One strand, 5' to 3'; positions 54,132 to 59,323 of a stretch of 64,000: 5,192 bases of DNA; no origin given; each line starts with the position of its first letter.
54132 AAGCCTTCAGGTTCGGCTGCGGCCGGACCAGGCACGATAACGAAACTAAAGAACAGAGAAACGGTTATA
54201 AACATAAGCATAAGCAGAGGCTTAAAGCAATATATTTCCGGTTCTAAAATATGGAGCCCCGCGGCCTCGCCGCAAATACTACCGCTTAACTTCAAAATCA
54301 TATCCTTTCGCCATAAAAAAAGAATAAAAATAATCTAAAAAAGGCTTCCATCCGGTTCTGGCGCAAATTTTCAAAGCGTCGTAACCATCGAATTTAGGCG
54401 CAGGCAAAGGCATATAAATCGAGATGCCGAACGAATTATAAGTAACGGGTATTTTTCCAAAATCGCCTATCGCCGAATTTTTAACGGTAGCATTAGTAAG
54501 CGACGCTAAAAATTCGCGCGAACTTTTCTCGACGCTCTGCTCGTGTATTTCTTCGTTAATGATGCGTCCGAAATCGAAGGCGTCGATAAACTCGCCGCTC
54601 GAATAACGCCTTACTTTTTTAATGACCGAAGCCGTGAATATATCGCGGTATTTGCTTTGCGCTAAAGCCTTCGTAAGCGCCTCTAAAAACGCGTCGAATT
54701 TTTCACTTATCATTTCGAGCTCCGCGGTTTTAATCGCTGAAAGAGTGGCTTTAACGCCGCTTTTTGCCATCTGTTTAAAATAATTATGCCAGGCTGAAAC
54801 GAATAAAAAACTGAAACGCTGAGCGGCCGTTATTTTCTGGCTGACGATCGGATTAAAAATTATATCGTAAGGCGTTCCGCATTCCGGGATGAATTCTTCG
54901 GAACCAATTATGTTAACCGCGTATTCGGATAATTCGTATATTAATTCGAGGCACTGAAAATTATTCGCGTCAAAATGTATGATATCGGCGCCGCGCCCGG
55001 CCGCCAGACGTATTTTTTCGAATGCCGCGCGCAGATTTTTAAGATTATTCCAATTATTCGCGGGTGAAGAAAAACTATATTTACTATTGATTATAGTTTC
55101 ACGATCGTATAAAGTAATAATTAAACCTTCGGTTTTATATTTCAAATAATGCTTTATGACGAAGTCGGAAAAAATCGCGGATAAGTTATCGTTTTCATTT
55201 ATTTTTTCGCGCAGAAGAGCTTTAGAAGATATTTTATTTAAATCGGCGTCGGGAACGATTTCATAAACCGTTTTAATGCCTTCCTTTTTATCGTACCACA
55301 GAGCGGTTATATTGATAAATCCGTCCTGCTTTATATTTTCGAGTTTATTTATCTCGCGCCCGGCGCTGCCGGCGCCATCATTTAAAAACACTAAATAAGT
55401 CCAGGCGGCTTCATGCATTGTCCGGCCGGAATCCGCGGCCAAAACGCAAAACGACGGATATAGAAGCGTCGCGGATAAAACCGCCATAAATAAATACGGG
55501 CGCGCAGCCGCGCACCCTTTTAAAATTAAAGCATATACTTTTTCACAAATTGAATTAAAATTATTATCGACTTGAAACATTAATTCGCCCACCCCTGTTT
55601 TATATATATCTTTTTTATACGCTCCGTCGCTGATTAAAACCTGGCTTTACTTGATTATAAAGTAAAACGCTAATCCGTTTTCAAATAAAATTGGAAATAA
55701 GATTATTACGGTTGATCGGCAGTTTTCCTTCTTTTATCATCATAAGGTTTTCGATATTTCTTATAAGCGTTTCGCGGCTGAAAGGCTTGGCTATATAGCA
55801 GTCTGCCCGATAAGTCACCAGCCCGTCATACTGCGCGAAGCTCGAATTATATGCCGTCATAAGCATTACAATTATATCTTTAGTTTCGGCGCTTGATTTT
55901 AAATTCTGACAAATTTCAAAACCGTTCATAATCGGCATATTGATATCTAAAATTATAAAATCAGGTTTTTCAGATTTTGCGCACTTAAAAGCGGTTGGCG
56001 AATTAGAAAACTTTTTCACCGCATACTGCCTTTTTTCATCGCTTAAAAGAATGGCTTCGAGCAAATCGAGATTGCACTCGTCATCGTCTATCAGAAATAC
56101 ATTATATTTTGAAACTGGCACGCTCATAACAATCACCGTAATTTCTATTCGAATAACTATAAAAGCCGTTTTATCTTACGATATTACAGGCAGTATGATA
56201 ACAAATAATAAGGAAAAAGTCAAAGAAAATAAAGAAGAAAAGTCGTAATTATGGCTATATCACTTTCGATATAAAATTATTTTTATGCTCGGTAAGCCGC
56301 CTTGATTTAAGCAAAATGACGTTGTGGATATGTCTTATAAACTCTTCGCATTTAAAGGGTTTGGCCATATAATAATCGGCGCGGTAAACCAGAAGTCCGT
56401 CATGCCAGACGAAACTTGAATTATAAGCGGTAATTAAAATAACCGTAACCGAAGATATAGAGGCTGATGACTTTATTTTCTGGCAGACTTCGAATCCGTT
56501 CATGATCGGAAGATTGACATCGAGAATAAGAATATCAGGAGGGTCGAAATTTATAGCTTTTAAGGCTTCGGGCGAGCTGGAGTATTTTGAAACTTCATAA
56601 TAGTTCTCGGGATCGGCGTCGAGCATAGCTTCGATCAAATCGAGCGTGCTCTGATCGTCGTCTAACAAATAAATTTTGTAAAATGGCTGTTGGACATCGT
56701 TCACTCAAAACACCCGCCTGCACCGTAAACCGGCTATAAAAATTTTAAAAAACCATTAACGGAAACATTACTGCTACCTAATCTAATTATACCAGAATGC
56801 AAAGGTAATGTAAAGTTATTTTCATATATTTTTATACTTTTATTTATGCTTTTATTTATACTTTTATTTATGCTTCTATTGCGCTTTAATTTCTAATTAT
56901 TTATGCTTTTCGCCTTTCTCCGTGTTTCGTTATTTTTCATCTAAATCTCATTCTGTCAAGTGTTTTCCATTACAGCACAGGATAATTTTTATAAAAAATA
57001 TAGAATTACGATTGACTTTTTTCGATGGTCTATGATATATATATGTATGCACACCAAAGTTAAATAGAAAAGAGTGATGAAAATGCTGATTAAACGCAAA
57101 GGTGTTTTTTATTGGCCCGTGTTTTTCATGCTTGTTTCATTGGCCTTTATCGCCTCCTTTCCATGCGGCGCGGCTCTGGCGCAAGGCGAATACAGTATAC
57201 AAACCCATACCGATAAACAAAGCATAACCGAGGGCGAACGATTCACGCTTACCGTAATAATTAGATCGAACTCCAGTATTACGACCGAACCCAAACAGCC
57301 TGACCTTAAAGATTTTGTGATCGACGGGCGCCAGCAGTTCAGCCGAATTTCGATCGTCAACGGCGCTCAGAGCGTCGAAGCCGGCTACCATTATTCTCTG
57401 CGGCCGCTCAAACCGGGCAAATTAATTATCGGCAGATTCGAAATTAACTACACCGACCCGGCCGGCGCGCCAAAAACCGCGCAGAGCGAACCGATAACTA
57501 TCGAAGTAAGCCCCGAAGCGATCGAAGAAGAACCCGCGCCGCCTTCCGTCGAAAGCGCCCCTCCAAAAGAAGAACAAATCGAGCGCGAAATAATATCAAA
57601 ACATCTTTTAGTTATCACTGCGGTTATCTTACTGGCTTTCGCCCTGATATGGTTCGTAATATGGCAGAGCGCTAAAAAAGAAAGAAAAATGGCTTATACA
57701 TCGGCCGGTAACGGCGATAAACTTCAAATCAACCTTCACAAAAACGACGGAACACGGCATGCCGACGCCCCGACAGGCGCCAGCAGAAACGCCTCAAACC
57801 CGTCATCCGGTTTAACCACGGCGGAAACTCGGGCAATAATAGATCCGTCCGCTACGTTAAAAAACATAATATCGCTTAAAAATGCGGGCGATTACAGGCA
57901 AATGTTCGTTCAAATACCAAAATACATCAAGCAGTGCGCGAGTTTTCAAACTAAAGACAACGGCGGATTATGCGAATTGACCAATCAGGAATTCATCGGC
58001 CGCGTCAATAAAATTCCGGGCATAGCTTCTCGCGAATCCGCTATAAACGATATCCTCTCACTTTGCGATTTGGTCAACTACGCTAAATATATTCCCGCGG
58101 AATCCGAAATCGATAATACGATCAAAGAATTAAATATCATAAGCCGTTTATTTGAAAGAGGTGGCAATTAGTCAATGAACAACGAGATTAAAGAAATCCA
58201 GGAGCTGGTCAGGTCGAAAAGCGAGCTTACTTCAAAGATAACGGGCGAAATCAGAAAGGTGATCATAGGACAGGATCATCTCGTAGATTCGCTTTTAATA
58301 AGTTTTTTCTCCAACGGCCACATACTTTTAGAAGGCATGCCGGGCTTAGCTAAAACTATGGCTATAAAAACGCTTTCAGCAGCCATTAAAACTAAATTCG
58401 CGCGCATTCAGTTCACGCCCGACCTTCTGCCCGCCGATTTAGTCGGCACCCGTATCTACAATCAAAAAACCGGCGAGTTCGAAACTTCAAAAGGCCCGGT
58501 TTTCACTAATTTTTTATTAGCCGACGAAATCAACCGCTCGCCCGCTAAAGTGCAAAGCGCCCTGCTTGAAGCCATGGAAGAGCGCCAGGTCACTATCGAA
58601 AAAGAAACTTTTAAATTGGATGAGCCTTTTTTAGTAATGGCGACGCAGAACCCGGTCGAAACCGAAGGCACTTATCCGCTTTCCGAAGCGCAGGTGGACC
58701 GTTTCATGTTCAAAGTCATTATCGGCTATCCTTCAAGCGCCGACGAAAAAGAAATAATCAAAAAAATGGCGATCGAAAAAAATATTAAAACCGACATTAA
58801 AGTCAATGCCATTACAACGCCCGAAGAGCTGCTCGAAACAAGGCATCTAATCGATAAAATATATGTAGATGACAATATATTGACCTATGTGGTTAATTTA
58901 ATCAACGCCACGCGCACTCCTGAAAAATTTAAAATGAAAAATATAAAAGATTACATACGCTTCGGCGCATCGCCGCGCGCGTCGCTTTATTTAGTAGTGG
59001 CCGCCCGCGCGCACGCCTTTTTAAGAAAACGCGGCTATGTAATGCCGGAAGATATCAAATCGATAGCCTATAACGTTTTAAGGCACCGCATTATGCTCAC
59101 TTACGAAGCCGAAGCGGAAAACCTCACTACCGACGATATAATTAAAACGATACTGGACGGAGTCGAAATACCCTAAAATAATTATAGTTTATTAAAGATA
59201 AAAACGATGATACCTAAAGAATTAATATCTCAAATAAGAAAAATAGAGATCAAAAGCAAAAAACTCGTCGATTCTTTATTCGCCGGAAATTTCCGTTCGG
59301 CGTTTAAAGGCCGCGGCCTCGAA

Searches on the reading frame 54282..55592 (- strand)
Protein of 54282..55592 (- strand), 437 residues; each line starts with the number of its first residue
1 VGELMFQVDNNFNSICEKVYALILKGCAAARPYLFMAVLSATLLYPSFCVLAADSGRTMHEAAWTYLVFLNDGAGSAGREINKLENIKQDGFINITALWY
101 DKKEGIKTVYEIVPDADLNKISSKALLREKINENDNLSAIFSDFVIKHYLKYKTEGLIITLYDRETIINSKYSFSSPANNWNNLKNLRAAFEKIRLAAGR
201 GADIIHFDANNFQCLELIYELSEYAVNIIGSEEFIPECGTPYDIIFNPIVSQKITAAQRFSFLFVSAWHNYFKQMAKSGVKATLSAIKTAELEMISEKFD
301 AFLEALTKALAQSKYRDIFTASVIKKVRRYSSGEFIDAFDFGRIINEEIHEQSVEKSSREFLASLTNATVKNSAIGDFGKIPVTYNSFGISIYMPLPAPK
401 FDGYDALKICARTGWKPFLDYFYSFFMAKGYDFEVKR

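Call 15: search_protein_families(library=pfam, proteins=[window:54282-55592:-], max_evalue=0.0001)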
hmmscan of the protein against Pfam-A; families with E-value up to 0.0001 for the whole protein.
window:54282-55592:- (437 aa): 1 family
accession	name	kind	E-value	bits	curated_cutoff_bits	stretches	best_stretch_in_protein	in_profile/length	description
PF03415.19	Peptidase_C11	-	4.2e-19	69.7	25.8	1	180-396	120-328/359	Clostripain family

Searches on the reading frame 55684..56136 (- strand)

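Call 15: search_protein_families(library=pfam, proteins=[window:55684-56136:-], max_evalue=0.0001)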
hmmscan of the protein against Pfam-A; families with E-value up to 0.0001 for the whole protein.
window:55684-56136:- (151 aa): 1 family
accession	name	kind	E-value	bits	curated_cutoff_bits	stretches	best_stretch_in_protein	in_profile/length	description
PF00072.30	Response_reg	-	2.2e-21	76.6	30.2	1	13-128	1-110/111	Response regulator receiver domain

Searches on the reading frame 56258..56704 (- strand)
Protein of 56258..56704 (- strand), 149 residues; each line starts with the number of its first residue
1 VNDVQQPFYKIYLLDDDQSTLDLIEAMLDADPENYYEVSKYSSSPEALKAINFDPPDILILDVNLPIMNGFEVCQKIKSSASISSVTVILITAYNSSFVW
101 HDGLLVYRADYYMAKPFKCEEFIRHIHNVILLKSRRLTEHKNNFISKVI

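Call 15: search_protein_families(library=pfam, proteins=[window:56258-56704:-], max_evalue=0.0001)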
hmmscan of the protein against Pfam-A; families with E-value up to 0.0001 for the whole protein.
window:56258-56704:- (149 aa): 1 family
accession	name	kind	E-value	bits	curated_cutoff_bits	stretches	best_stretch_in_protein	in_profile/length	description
PF00072.30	Response_reg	-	4.1e-20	72.4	30.2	1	11-126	1-110/111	Response regulator receiver domain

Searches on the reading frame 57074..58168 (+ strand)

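Call 15: search_protein_families(library=pfam, proteins=[window:57074-58168:+], max_evalue=0.0001)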
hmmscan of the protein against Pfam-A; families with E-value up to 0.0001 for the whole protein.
window:57074-58168:+ (365 aa): 1 family
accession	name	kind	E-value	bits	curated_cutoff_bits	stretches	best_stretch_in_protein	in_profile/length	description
PF13584.12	BatD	-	1.9e-16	60.9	24.1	1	46-145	3-92/92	BatD DUF11 like domain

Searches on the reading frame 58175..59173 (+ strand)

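Call 15: search_protein_families(library=pfam, proteins=[window:58175-59173:+], max_evalue=0.0001)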
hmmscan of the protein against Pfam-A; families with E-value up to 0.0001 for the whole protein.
window:58175-59173:+ (333 aa): 6 families
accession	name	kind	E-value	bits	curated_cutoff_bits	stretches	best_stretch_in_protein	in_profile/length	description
PF07726.17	AAA_3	-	1.7e-64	216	27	1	49-179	1-131/131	ATPase family associated with various cellular activities (AAA)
PF17863.7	AAA_lid_2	-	2.7e-22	78.7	22.7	1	257-326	5-74/74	AAA lid domain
PF07728.20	AAA_5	-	6e-16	59.2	22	1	49-177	1-139/139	AAA domain (dynein-related subfamily)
PF20030.5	bpMoxR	-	1.1e-12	47.9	27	1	22-195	6-178/205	MoxR domain in the MoxR-vWA-beta-propeller ternary systems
PF00493.29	MCM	-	6.1e-07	29.2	23.3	1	44-167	54-178/224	MCM P-loop domain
PF01078.27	Mg_chelatase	-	1e-05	25.5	20.3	0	30-69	5-44/207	Magnesium chelatase, subunit ChlI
